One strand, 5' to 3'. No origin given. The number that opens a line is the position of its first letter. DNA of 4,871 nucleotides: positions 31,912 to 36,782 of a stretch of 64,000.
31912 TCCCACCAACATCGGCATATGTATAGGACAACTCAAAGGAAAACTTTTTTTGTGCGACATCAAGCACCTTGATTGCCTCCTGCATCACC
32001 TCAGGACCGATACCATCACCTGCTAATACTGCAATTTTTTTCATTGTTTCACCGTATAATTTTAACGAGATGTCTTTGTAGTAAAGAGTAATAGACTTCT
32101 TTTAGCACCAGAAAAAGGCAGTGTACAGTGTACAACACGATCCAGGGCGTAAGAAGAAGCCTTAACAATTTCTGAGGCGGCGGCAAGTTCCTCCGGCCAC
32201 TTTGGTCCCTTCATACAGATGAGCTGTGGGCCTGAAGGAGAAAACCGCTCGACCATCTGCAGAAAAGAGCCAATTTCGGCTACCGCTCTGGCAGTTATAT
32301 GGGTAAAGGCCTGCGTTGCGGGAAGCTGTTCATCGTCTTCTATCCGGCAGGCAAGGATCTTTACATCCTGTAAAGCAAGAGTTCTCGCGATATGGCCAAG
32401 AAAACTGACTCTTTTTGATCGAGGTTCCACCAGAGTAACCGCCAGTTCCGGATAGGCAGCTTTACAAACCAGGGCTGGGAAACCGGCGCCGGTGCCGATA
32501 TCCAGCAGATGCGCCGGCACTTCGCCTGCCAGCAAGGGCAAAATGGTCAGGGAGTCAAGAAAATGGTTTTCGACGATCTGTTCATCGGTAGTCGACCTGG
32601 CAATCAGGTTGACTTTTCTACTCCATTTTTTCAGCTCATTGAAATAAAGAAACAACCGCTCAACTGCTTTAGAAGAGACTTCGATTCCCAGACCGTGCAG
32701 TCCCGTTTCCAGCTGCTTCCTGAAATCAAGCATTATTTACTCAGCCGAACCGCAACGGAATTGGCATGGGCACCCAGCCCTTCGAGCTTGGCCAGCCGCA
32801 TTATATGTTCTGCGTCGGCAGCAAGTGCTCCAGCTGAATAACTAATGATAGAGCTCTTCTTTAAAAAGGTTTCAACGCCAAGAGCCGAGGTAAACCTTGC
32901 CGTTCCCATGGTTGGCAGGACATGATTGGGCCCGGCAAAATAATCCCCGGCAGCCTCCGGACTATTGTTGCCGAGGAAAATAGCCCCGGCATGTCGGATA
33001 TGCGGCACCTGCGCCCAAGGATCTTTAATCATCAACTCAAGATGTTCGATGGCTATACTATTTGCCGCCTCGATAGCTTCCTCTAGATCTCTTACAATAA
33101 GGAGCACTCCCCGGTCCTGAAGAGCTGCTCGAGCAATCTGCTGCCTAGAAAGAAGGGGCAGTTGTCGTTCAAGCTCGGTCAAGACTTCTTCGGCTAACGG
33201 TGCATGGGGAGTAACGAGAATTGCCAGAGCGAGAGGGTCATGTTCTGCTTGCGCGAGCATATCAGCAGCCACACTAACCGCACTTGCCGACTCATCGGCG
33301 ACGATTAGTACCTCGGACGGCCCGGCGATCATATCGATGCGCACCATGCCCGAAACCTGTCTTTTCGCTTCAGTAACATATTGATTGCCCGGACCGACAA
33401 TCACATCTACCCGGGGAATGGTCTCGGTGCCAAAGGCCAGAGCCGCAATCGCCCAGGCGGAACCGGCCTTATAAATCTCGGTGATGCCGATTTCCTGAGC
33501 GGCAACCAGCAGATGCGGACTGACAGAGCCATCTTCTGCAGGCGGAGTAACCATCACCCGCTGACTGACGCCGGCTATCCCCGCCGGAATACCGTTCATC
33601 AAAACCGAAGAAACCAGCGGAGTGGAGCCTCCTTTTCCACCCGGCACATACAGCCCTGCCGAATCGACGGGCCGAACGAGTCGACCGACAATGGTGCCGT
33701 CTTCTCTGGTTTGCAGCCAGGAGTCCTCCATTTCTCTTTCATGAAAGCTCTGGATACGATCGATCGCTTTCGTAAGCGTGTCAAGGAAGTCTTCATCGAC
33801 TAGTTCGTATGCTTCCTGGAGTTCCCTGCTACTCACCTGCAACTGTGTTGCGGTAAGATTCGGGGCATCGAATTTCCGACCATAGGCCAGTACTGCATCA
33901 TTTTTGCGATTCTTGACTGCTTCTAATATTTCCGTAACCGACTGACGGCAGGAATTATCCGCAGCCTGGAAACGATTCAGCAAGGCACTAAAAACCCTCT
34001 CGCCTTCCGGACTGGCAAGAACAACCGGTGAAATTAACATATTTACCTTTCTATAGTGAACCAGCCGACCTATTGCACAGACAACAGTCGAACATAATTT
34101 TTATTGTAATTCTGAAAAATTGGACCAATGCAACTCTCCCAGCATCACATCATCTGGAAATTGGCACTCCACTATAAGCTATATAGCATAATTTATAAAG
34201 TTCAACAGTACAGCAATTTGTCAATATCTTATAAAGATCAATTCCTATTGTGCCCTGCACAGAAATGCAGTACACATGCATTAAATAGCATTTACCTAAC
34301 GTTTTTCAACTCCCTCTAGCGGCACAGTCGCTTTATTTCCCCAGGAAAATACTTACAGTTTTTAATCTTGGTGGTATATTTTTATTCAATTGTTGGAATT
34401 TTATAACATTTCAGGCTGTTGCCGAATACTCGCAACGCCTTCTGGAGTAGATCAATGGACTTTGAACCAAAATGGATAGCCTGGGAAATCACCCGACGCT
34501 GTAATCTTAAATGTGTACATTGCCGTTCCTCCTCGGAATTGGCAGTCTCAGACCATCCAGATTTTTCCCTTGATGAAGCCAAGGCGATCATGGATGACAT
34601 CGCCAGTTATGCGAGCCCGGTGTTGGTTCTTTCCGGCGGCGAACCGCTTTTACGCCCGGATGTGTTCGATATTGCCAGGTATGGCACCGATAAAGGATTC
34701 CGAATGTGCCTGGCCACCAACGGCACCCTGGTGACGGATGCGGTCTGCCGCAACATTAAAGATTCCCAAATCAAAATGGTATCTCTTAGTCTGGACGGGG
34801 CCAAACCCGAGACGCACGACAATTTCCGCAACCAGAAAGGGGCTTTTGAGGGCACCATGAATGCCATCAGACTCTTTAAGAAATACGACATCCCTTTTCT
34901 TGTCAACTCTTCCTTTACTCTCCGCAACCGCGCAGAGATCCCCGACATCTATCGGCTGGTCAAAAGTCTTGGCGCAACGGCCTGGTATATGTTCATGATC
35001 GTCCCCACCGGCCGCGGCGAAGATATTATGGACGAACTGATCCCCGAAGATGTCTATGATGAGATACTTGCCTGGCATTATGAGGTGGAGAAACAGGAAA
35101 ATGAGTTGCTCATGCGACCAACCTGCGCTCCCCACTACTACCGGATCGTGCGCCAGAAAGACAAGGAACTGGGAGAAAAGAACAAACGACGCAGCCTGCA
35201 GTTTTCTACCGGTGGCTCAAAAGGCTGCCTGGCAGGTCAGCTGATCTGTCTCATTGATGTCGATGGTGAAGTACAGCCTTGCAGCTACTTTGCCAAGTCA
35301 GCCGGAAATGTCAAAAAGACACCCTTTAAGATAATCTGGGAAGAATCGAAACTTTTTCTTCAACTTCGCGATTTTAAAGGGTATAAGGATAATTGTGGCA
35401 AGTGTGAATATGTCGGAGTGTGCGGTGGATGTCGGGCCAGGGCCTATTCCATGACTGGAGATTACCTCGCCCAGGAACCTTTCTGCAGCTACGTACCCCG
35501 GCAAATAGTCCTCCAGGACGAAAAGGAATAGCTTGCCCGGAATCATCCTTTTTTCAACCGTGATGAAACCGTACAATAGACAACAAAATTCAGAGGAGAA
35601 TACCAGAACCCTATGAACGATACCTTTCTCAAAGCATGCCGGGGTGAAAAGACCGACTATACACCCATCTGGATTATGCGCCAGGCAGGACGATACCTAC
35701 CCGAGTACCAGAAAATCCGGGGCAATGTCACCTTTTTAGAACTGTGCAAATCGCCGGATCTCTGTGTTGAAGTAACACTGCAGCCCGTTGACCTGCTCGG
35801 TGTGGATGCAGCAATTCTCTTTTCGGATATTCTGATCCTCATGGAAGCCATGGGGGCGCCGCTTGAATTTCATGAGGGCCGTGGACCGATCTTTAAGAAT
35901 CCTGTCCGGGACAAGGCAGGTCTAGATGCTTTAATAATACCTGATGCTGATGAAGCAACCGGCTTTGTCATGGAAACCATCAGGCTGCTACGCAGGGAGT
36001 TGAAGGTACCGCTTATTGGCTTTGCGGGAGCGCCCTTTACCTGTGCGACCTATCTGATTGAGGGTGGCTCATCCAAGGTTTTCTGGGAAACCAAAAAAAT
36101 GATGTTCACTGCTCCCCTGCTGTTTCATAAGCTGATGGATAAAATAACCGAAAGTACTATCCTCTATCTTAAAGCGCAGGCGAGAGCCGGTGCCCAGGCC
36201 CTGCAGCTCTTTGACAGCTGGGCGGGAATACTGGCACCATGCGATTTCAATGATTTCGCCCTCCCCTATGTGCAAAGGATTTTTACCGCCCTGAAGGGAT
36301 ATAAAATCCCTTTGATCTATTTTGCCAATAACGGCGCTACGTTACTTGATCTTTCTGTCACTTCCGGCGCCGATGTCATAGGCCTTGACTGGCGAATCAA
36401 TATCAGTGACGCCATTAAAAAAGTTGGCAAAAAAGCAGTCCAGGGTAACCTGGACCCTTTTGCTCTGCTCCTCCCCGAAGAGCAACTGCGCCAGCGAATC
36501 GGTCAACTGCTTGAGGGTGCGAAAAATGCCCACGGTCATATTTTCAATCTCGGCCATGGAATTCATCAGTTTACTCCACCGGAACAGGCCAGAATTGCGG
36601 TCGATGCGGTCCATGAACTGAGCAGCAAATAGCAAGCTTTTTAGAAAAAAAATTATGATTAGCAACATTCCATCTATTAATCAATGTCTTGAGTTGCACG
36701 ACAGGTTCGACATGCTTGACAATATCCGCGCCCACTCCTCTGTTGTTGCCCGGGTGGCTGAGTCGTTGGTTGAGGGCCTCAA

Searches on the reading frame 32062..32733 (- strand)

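Call 69: search_protein_families(library=pfam, proteins=[window:32062-32733:-], max_evalue=0.00001)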
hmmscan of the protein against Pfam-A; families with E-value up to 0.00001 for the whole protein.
window:32062-32733:- (223 aa): 1 family
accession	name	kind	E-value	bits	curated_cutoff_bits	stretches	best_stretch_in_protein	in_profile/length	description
PF02527.21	GidB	-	2.7e-36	125.1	27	1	25-203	3-176/184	rRNA small subunit methyltransferase G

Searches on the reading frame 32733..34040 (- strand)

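Call 69: search_protein_families(library=pfam, proteins=[window:32733-34040:-], max_evalue=0.00001)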
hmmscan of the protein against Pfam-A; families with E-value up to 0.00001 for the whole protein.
window:32733-34040:- (435 aa): 1 family
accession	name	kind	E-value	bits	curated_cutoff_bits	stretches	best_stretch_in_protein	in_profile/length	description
PF00815.25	Histidinol_dh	-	3.1e-163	544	27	1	23-433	3-411/411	Histidinol dehydrogenase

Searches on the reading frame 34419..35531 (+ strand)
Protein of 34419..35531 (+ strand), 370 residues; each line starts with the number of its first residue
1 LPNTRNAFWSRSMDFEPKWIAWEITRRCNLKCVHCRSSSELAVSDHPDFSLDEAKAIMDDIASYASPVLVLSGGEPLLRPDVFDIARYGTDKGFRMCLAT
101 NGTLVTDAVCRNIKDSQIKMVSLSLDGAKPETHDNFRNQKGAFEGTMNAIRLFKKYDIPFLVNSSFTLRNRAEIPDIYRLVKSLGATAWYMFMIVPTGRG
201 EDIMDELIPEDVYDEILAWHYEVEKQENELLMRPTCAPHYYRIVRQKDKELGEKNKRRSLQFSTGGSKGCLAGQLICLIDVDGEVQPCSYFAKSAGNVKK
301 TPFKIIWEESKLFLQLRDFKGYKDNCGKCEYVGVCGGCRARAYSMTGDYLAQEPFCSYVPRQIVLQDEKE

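Call 69: search_protein_families(library=pfam, proteins=[window:34419-35531:+], max_evalue=0.00001)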
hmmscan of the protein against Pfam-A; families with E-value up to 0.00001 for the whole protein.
window:34419-35531:+ (370 aa): 3 families
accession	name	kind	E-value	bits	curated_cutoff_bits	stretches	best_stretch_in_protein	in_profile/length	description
PF04055.27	Radical_SAM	-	1.2e-24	87.8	29.5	1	23-180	2-165/166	Radical SAM superfamily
PF13186.11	SPASM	-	1.3e-07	32.2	21.5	1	270-329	1-66/67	Iron-sulfur cluster-binding domain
PF13353.11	Fer4_12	-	6.9e-06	26.8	22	0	27-128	14-116/137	4Fe-4S single cluster domain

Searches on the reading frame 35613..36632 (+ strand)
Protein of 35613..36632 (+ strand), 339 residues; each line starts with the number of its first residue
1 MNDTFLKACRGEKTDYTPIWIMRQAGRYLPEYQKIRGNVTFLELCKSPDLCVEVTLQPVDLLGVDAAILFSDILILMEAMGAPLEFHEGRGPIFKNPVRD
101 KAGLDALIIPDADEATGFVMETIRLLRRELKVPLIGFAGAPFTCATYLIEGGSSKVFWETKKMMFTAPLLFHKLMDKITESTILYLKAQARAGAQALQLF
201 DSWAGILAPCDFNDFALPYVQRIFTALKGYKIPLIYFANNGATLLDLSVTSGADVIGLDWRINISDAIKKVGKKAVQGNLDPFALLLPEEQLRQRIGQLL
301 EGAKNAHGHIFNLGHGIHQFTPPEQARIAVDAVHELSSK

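Call 69: search_protein_families(library=pfam, proteins=[window:35613-36632:+], max_evalue=0.00001)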
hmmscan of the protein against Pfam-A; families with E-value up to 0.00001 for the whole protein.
window:35613-36632:+ (339 aa): 1 family
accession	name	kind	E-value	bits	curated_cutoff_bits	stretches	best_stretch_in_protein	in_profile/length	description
PF01208.23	URO-D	-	9.2e-131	436.4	23.9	1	2-335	3-345/346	Uroporphyrinogen decarboxylase (URO-D)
